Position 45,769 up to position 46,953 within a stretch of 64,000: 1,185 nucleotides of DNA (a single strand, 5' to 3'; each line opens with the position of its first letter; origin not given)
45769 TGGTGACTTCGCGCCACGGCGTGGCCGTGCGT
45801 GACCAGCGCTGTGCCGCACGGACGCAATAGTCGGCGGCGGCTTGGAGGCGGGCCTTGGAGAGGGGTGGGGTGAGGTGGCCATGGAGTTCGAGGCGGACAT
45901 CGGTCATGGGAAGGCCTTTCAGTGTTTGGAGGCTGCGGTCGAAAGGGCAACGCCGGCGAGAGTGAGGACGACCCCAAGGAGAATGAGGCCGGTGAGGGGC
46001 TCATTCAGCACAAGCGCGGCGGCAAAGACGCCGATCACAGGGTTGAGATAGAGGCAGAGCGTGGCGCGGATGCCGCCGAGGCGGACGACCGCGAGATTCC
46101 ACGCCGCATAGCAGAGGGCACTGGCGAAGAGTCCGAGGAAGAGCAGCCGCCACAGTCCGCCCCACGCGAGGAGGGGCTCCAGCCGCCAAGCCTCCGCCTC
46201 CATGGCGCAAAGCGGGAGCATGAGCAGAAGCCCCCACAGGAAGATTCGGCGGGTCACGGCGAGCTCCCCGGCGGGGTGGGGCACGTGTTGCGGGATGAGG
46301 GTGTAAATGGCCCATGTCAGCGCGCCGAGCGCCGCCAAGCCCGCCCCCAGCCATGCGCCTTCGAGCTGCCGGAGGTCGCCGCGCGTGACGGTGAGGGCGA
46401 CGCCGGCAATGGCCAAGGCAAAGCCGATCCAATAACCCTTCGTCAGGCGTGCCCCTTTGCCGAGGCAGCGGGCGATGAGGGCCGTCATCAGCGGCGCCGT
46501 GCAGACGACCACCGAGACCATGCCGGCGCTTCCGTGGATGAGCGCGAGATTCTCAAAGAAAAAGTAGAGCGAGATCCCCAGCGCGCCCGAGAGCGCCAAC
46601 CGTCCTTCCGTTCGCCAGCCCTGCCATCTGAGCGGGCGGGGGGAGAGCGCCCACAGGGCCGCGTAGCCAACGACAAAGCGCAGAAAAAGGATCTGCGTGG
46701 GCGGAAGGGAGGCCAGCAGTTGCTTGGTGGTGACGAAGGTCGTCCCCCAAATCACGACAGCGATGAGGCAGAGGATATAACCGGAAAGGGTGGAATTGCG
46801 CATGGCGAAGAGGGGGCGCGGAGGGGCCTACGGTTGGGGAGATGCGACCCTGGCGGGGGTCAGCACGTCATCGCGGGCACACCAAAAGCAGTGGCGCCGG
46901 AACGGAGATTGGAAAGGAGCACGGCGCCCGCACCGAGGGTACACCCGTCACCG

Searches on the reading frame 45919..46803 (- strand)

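Call 64: search_protein_families(library=pfam, proteins=[window:45919-46803:-], max_evalue=0.001)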
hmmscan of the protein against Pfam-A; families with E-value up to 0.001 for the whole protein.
window:45919-46803:- (294 aa): 1 family
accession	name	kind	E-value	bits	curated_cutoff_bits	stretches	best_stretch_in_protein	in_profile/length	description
PF00892.27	EamA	-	1.1e-38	133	28.2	2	7-139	2-134/135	EamA-like transporter family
